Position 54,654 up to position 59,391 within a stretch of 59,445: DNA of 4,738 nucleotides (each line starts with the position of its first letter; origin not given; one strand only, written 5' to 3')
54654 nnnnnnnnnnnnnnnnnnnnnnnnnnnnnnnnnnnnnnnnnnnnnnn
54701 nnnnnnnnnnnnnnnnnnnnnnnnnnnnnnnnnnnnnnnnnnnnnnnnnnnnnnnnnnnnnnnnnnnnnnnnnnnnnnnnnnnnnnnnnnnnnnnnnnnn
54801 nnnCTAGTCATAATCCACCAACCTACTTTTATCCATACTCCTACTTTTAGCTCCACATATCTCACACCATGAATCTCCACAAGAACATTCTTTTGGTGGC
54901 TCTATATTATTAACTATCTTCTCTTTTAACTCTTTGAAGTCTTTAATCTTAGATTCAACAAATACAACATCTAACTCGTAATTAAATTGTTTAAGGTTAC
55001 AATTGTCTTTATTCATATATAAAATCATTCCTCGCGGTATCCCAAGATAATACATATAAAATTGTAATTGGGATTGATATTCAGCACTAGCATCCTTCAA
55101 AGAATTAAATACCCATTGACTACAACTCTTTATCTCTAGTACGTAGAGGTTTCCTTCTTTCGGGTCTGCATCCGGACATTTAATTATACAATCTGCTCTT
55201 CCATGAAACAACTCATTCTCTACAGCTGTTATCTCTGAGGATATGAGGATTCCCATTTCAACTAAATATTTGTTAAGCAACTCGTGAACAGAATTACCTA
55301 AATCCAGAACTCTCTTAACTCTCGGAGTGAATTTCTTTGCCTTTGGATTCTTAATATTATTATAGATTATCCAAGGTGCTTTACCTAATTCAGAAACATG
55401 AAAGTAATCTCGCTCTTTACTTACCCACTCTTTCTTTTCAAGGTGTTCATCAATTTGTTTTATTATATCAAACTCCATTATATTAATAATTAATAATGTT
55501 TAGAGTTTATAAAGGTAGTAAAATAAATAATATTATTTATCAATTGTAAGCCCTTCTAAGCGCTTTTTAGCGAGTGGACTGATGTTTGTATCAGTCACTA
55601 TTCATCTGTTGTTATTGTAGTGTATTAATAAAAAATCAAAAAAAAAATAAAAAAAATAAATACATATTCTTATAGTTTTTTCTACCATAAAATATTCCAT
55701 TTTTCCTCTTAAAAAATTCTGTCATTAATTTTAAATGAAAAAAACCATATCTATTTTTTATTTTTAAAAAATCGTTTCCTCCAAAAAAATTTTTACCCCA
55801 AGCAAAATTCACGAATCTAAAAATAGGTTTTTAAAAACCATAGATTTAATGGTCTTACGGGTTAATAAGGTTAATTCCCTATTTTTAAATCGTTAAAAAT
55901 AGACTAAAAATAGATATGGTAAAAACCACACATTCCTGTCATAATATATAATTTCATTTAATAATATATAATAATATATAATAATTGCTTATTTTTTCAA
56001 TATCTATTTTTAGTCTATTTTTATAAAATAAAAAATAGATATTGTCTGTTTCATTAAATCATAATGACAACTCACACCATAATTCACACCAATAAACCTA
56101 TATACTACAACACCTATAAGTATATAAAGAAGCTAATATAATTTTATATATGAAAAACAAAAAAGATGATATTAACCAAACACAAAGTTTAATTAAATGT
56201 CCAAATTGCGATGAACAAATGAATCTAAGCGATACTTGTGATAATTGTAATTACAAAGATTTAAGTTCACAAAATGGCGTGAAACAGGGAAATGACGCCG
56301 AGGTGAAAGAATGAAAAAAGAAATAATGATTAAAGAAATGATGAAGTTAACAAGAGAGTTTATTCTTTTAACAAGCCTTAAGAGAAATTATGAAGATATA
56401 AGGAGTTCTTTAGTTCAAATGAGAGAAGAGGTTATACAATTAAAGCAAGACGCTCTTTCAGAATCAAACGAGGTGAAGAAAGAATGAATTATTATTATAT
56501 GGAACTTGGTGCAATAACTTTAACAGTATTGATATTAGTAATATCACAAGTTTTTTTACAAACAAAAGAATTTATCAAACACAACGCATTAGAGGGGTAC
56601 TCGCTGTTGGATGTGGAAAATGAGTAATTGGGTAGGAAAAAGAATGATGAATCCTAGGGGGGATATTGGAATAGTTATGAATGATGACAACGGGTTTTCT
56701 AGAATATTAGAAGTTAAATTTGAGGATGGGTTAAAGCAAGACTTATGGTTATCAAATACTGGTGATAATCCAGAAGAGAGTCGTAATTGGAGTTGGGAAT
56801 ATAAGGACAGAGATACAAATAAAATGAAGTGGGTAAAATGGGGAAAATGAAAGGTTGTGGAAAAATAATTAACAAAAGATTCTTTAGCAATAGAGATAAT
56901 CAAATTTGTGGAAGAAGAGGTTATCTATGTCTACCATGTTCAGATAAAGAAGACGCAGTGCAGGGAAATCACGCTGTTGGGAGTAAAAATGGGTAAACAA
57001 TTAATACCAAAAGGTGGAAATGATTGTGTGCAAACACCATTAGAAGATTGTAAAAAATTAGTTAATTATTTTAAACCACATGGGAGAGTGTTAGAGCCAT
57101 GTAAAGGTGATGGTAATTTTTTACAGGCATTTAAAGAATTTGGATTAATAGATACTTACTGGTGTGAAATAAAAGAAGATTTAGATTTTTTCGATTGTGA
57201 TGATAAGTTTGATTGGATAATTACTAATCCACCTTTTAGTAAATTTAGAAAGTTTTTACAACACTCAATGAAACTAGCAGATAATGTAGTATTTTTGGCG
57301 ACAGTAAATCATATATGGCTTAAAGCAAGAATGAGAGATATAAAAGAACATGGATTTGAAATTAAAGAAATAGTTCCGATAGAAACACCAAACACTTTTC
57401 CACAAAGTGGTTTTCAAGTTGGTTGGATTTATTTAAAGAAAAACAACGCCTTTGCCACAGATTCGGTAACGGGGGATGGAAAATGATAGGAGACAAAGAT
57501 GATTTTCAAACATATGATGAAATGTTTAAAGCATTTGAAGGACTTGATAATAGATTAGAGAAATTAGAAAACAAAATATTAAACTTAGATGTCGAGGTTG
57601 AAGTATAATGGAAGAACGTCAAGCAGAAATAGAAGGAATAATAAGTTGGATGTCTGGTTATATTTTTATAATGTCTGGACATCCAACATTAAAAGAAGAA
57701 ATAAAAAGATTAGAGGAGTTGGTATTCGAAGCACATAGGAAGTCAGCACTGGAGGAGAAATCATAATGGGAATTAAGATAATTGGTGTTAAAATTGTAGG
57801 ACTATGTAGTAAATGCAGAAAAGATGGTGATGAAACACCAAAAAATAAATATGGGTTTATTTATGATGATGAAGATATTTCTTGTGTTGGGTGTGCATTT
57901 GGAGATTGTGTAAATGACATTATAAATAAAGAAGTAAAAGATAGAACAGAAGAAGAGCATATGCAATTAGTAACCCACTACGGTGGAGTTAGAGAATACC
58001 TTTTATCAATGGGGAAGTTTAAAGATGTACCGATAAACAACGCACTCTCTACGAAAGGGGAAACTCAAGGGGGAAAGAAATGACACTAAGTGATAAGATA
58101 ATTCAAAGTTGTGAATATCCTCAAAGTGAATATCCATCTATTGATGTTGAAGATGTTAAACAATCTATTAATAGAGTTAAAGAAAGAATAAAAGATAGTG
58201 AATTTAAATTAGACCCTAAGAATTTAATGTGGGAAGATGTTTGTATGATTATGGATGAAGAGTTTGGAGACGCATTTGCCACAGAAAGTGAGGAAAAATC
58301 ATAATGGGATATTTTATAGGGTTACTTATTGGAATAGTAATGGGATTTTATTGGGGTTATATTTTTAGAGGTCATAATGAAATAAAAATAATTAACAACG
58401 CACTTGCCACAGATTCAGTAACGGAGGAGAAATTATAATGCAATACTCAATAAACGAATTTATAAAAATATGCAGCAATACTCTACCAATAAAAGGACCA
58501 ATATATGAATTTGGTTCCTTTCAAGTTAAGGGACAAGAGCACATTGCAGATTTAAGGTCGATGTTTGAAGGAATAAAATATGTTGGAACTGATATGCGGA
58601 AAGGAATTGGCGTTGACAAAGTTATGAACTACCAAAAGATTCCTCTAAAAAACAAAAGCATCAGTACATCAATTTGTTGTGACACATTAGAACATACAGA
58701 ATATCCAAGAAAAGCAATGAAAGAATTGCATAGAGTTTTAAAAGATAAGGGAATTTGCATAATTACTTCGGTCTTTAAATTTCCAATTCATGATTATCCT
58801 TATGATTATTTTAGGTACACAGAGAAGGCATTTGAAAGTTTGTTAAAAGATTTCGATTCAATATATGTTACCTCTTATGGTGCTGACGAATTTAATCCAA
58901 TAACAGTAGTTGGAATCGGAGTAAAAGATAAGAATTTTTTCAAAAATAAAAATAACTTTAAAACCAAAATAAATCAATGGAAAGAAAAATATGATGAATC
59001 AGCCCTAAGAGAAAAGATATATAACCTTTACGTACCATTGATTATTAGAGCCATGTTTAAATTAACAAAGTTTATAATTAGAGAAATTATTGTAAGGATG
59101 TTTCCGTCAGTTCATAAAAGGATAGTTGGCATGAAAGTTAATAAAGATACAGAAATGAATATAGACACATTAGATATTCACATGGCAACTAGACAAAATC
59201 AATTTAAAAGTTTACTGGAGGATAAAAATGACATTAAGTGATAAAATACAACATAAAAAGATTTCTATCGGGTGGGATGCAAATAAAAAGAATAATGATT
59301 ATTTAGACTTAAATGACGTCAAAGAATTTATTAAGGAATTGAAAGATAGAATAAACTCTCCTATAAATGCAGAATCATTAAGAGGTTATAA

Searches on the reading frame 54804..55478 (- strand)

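Call 29: search_protein_families(library=pfam, proteins=[window:54804-55478:-], max_evalue=0.01)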
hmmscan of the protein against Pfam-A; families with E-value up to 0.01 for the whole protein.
window:54804-55478:- (224 aa): 2 families
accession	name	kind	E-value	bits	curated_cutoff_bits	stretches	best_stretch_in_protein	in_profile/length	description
PF08011.17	PDDEXK_9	-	0.00029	21.2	25.5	1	83-143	21-77/105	PD-(D/E)XK nuclease superfamily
PF12705.13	PDDEXK_1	-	0.00087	19.7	22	0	91-212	124-244/247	PD-(D/E)XK nuclease superfamily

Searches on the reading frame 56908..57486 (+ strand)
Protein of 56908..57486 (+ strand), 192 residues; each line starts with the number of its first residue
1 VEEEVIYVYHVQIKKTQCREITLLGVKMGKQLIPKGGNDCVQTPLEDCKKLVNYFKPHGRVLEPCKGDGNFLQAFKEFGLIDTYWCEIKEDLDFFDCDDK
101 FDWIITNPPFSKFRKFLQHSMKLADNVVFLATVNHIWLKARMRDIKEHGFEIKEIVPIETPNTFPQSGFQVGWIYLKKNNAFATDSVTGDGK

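Call 29: search_protein_families(library=pfam, proteins=[window:56908-57486:+], max_evalue=0.01)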
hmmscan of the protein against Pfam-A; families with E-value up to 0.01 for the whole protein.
window:56908-57486:+ (192 aa): 1 family
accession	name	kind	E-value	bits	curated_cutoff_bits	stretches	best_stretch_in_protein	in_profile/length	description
PF13651.11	EcoRI_methylase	-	4.1e-05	23.5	26.4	1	99-142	137-180/345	Adenine-specific methyltransferase EcoRI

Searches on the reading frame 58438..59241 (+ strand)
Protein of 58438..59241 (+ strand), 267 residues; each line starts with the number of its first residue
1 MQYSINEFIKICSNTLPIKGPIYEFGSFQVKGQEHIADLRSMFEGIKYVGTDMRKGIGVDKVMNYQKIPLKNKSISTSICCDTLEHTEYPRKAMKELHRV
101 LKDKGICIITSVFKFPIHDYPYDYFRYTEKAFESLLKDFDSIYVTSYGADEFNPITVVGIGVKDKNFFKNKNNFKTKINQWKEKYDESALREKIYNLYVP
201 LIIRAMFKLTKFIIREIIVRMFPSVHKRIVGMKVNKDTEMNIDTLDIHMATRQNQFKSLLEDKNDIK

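Call 29: search_protein_families(library=pfam, proteins=[window:58438-59241:+], max_evalue=0.01)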
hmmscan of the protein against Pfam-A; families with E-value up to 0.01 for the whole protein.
window:58438-59241:+ (267 aa): 6 families
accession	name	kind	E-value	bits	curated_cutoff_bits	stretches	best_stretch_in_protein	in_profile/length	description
PF08241.18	Methyltransf_11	-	8.7e-09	36.3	21.2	1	62-109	48-95/95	Methyltransferase domain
PF13847.12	Methyltransf_31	-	0.00099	19.3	27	1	66-113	64-113/145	Methyltransferase domain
PF13489.12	Methyltransf_23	-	0.0017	18.5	27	1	61-114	68-121/164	Methyltransferase domain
PF05148.21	Methyltransf_8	-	0.0024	18.2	27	1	65-112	113-159/219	Hypothetical methyltransferase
PF13649.12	Methyltransf_25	-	0.0025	18.9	27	1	62-105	52-97/97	Methyltransferase domain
PF08242.18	Methyltransf_12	-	0.003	18.7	30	0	74-106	65-97/98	Methyltransferase domain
